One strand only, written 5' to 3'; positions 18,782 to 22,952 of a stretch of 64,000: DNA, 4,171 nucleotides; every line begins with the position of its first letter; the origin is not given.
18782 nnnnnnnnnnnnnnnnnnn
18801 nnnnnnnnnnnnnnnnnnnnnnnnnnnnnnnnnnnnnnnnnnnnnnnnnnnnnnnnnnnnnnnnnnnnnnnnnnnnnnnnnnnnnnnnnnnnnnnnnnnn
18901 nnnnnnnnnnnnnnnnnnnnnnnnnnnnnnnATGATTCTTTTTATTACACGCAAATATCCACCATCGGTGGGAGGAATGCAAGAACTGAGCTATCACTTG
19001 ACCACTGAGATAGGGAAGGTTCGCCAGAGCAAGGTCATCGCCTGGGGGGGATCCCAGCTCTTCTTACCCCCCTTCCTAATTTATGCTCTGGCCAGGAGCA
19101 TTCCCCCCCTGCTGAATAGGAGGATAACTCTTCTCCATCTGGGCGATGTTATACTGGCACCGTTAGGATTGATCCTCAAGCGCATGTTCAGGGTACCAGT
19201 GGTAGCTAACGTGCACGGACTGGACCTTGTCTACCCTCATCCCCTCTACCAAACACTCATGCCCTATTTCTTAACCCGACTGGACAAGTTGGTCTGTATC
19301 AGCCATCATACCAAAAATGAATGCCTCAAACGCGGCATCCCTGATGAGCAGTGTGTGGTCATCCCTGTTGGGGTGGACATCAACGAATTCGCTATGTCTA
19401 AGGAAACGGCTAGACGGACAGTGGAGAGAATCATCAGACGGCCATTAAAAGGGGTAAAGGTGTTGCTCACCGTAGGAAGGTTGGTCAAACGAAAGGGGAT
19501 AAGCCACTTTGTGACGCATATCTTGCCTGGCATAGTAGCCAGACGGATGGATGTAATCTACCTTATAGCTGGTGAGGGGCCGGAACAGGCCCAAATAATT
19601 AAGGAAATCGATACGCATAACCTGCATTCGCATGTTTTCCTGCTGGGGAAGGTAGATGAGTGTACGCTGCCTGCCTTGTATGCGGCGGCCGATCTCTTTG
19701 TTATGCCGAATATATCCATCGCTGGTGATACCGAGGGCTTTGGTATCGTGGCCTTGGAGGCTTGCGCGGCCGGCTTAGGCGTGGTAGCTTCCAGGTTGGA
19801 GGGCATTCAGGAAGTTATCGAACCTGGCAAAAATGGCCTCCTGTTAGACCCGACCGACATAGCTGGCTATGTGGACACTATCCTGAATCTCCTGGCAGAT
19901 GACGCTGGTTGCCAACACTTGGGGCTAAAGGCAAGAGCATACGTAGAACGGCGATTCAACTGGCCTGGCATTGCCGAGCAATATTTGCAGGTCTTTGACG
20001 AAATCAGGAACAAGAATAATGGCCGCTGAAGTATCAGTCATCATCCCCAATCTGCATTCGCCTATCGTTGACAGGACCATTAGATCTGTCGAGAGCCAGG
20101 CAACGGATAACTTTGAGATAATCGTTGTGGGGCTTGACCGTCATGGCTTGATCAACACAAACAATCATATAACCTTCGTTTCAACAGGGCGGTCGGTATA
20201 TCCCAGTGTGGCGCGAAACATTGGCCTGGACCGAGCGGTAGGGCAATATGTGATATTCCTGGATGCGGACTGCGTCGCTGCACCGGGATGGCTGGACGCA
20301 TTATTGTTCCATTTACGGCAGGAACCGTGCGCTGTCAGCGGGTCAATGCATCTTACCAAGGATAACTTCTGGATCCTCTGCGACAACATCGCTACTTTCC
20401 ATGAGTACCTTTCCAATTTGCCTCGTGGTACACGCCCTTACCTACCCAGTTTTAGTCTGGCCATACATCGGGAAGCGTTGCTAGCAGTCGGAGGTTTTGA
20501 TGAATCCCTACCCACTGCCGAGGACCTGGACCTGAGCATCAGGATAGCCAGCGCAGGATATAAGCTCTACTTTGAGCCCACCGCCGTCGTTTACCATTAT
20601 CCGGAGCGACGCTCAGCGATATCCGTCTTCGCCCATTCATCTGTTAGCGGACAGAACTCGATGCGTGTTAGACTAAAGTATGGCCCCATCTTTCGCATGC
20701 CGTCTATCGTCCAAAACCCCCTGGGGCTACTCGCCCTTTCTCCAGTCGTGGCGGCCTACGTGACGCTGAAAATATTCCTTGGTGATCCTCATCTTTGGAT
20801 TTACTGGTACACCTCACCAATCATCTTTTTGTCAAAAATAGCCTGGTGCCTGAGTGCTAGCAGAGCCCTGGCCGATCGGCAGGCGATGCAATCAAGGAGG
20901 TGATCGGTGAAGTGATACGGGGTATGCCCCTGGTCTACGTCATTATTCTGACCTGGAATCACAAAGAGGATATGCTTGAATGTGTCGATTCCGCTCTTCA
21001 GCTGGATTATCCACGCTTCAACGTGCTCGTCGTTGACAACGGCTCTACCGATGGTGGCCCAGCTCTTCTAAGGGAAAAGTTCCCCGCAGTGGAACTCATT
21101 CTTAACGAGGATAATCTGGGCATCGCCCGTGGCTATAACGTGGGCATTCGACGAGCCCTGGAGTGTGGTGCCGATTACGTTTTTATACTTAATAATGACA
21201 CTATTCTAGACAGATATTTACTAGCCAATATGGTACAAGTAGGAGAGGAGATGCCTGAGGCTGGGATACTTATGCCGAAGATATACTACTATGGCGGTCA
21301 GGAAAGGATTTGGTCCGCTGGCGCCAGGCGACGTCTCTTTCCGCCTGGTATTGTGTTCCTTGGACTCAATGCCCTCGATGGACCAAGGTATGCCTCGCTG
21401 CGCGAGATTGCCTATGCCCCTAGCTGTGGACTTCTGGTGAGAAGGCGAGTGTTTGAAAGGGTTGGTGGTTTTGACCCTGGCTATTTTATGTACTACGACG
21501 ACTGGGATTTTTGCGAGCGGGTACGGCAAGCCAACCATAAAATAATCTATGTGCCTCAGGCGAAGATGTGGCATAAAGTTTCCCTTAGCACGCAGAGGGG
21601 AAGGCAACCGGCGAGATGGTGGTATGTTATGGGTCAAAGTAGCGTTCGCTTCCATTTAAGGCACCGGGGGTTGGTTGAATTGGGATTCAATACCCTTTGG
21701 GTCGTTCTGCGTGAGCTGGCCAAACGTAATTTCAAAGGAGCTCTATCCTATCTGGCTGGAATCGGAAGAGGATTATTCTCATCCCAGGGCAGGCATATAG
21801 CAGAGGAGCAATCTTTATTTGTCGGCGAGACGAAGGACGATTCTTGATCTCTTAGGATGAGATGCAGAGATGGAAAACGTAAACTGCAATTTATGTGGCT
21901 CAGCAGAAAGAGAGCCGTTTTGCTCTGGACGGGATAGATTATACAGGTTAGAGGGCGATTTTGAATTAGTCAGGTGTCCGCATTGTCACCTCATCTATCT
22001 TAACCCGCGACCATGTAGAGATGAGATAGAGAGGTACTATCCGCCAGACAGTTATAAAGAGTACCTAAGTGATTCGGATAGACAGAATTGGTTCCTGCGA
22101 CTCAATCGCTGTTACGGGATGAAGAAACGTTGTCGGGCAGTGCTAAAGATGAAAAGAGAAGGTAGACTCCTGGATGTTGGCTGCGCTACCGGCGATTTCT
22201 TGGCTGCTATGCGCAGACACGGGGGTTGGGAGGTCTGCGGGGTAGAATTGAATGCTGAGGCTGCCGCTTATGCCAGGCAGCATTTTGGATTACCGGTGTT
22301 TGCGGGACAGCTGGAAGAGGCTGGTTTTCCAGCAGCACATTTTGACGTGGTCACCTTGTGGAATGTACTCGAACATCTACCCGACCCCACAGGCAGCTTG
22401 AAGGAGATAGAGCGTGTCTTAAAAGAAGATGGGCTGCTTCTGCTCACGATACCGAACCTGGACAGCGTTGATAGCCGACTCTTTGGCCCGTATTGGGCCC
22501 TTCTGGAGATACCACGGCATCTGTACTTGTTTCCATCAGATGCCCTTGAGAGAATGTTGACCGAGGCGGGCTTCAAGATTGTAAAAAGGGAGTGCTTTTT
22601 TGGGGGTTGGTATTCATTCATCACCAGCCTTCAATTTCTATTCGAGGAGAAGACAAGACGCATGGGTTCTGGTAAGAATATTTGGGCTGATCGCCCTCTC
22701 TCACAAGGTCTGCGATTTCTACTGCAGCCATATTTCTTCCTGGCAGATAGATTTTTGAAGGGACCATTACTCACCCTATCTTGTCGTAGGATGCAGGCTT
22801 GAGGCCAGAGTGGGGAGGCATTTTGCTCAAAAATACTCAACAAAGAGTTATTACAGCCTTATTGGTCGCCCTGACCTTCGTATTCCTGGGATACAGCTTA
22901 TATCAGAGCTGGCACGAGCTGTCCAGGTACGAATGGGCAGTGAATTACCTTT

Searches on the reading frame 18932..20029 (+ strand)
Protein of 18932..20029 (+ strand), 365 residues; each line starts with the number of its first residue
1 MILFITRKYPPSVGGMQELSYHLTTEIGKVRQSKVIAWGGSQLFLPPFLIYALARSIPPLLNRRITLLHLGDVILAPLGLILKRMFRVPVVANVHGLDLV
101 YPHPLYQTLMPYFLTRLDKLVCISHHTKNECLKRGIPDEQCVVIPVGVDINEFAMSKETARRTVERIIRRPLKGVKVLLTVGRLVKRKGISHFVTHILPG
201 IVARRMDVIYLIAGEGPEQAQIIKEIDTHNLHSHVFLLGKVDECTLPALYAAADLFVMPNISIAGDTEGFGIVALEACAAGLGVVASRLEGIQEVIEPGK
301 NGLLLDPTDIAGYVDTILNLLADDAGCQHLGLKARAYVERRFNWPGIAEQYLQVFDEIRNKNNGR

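Call 79: search_protein_families(library=pfam, proteins=[window:18932-20029:+], max_evalue=0.00001)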
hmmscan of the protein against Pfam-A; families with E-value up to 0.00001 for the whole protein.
window:18932-20029:+ (365 aa): 5 families
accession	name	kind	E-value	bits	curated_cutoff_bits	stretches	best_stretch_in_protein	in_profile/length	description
PF00534.26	Glycos_transf_1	-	1e-34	120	26.4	1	173-335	13-170/172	Glycosyl transferases group 1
PF13692.12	Glyco_trans_1_4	-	3.3e-33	115.4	27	1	176-323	2-142/142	Glycosyl transferases group 1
PF13439.12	Glyco_transf_4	-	9.9e-14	52.1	28.5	1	47-151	55-169/170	Glycosyltransferase Family 4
PF13579.12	Glyco_trans_4_4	-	1.9e-10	41.8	29.7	1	50-147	60-158/158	Glycosyl transferase 4-like domain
PF20706.3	GT4-conflict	-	6e-06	25.9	26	0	173-297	195-321/385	Family 4 Glycosyltransferase in conflict systems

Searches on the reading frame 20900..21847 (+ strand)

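Call 79: search_protein_families(library=pfam, proteins=[window:20900-21847:+], max_evalue=0.00001)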
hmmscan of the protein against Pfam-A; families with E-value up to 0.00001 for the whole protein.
window:20900-21847:+ (315 aa): 4 families
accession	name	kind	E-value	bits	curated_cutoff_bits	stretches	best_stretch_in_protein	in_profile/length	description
PF00535.33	Glycos_transf_2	-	4e-19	69.6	23.3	1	14-159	2-138/168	Glycosyl transferase family 2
PF13641.12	Glyco_tranf_2_3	-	3.4e-16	60.4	27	1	12-242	3-229/230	Glycosyltransferase like family 2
PF13632.12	Glyco_trans_2_3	-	3.1e-09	37.4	27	1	93-267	1-169/198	Glycosyl transferase family group 2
PF10111.15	Glyco_tranf_2_2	-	1.3e-06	28.5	27.3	1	14-218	2-209/276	Glycosyltransferase like family 2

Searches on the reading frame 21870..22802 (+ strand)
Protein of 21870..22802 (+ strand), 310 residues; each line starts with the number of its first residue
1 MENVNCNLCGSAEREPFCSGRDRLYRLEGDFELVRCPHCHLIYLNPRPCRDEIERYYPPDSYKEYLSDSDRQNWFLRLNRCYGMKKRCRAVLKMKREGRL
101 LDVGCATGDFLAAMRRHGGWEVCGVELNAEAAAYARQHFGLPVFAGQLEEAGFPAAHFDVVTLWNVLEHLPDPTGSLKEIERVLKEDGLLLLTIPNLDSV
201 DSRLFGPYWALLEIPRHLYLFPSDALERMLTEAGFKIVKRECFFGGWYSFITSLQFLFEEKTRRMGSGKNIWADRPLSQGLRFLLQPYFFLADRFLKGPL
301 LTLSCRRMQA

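Call 79: search_protein_families(library=pfam, proteins=[window:21870-22802:+], max_evalue=0.00001)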
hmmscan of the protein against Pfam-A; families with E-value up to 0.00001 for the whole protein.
window:21870-22802:+ (310 aa): 7 families
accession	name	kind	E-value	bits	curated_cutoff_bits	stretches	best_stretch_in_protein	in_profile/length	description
PF13489.12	Methyltransf_23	-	3.5e-32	111.9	27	1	89-239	15-163/164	Methyltransferase domain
PF08241.18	Methyltransf_11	-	3.8e-20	72.8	21.2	1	101-191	1-94/95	Methyltransferase domain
PF13649.12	Methyltransf_25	-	9.4e-17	61.9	27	1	101-188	2-97/97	Methyltransferase domain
PF08242.18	Methyltransf_12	-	4.4e-15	56.6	30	1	101-190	1-98/98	Methyltransferase domain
PF13847.12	Methyltransf_31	-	1.1e-12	48.3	27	1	97-196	4-113/145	Methyltransferase domain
PF07021.18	MetW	-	2.5e-07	31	21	1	90-197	6-112/193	Methionine biosynthesis protein MetW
PF01209.24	Ubie_methyltran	-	8.5e-07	29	20.1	0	70-191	21-150/233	ubiE/COQ5 methyltransferase family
